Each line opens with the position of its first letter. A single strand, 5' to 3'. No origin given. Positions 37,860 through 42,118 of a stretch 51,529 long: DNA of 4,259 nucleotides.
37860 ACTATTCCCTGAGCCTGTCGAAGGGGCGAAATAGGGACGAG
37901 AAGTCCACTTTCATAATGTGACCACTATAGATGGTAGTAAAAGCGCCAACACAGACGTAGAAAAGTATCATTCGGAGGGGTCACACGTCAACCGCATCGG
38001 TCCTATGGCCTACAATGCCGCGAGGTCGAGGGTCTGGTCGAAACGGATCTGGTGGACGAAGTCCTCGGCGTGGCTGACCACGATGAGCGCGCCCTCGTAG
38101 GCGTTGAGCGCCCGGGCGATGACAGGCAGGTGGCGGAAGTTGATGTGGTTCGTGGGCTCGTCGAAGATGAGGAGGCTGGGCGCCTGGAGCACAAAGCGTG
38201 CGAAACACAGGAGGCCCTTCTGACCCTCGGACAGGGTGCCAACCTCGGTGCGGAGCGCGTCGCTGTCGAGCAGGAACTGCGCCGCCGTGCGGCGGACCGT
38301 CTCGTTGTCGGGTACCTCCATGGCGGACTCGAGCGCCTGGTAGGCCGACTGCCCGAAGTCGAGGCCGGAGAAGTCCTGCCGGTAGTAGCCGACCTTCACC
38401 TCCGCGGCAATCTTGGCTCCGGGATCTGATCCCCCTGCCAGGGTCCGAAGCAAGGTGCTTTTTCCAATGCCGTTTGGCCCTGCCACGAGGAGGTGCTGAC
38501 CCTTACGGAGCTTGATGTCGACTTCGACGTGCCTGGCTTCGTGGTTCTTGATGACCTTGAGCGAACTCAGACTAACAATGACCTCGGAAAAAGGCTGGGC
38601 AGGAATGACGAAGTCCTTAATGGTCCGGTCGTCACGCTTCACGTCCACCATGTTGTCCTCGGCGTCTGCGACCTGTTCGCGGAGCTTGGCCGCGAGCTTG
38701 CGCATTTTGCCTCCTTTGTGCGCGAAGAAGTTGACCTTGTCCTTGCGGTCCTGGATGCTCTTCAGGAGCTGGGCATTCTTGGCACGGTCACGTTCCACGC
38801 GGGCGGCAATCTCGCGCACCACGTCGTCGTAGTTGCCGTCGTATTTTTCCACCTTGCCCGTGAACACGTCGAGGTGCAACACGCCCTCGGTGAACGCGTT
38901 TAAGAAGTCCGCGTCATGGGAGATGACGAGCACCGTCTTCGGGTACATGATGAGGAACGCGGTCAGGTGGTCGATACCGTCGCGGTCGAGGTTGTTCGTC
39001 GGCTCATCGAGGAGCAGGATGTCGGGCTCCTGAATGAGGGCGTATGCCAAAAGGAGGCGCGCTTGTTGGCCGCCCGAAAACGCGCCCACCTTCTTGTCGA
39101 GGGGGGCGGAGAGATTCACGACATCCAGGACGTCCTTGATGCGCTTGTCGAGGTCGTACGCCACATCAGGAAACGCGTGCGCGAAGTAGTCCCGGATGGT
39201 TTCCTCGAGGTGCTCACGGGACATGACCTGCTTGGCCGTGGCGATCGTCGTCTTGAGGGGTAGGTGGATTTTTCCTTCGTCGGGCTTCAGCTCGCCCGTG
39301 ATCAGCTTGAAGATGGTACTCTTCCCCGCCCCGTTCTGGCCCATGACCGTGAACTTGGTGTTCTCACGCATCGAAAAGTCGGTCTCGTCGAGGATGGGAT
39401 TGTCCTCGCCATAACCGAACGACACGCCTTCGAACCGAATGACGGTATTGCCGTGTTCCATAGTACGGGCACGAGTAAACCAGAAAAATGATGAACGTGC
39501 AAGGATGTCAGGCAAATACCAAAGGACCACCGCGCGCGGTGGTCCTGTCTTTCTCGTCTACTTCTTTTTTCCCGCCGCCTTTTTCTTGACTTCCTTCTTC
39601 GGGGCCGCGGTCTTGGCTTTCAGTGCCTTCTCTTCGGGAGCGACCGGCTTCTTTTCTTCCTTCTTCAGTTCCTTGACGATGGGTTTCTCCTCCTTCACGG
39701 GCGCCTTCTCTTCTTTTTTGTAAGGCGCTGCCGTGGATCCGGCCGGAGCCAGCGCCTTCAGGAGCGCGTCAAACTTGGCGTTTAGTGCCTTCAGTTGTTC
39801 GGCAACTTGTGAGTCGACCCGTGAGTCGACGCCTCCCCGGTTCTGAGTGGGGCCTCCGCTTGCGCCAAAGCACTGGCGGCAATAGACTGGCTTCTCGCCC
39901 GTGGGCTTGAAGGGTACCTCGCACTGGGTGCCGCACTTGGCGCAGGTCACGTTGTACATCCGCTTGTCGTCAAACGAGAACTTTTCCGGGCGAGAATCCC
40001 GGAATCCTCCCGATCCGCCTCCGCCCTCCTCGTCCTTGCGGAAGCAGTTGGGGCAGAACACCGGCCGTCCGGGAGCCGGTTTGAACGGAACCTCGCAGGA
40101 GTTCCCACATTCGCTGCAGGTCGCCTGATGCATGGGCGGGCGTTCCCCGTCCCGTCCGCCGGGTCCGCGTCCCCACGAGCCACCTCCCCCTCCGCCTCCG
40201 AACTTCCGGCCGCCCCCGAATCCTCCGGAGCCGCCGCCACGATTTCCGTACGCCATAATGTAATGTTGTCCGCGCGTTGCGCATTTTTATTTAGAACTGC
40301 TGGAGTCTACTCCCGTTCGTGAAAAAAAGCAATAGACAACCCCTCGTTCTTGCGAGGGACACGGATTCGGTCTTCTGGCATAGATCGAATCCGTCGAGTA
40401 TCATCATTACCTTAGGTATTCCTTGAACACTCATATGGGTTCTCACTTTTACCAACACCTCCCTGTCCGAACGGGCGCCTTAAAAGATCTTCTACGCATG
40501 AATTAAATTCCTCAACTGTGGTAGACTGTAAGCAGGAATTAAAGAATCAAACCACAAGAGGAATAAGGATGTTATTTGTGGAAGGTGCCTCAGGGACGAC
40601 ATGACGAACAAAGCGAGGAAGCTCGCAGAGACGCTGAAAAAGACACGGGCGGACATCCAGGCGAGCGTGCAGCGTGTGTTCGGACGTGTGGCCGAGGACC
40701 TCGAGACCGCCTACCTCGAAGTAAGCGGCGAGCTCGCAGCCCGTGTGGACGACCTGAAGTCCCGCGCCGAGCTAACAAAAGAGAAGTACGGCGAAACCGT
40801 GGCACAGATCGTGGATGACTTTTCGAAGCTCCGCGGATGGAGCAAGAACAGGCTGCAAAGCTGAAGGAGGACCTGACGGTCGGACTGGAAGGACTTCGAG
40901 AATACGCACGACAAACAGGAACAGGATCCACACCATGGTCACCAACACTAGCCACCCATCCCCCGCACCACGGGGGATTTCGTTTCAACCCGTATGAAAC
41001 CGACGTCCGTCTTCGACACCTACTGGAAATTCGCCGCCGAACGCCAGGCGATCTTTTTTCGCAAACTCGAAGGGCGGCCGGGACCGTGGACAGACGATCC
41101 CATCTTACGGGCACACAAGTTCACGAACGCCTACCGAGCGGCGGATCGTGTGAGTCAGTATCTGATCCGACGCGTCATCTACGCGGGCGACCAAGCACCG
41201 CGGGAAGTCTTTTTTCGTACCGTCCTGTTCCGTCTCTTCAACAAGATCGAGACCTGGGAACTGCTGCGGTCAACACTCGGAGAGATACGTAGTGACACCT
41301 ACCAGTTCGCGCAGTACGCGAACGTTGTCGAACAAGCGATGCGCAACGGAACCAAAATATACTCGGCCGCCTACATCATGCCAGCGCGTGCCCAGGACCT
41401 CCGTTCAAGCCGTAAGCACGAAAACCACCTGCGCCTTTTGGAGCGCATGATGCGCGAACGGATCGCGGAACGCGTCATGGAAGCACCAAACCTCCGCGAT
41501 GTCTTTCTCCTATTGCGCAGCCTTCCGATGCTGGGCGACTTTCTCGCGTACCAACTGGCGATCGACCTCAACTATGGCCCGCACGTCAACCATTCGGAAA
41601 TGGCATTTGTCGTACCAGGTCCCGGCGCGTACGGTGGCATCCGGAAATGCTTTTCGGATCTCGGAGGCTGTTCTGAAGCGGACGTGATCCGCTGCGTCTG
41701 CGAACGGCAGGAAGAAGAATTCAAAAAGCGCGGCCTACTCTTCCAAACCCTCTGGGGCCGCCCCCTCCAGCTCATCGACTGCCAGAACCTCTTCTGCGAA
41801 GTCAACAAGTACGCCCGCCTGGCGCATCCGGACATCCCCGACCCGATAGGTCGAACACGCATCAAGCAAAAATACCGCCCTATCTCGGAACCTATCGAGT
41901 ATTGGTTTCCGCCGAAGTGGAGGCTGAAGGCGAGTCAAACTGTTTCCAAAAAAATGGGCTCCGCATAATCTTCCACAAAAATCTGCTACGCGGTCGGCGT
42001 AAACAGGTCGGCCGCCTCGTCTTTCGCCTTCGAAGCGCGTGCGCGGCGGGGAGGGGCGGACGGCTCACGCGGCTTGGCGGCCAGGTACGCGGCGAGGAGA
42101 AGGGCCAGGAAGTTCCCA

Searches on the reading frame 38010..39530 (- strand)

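Call 82: search_protein_families(library=pfam, proteins=[window:38010-39530:-], max_evalue=0.00001)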
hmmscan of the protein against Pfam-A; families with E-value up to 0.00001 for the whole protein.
window:38010-39530:- (506 aa): 8 families
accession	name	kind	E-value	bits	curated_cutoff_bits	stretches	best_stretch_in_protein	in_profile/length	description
PF00005.33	ABC_tran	-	3.5e-45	154.4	25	2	47-179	1-137/137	ABC transporter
PF13304.12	AAA_21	-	6.2e-15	56.5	27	0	419-487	224-298/304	AAA domain, putative AbiEii toxin, Type IV TA system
PF02463.25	SMC_N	-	4.4e-10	39.8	40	0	408-495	114-205/220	RecF/RecN/SMC N terminal domain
PF13555.12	AAA_29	-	5.5e-09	36.1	27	0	321-361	1-39/61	P-loop containing region of AAA domain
PF03193.22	RsgA_GTPase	-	2.4e-07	31.2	30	0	330-367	93-129/174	RsgA GTPase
PF13401.12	AAA_22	-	1.5e-06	29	27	0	344-429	5-74/130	AAA domain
PF13476.12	AAA_23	-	2.2e-06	28.9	27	0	61-78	23-40/201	AAA domain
PF13191.12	AAA_16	-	7.7e-06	26.9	32.6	0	344-365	24-45/167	AAA ATPase domain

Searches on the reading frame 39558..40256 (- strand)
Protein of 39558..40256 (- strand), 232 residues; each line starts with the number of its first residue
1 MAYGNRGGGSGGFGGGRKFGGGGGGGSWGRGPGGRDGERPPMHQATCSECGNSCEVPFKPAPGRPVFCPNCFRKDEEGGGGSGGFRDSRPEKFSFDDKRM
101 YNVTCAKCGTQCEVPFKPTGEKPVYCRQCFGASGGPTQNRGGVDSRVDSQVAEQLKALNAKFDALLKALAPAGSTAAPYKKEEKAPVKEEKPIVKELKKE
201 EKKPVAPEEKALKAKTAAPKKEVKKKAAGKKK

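Call 82: search_protein_families(library=pfam, proteins=[window:39558-40256:-], max_evalue=0.00001)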
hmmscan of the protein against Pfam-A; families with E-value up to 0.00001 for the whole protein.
window:39558-40256:- (232 aa): 1 family
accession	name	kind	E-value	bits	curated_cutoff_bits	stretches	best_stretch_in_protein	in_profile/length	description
PF23477.1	zf_Tbcl_2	-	1.1e-30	105.4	27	2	98-131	1-34/37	Probable treble clef zinc finger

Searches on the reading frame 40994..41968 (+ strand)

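Call 82: search_protein_families(library=pfam, proteins=[window:40994-41968:+], max_evalue=0.00001)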
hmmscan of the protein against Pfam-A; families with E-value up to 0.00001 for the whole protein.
window:40994-41968:+ (324 aa): 1 family
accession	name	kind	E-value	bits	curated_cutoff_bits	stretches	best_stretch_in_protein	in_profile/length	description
PF18723.6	HMUDK_hel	-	5.9e-110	367.5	25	1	4-281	1-279/281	5-hmdU DNA kinase, helical domain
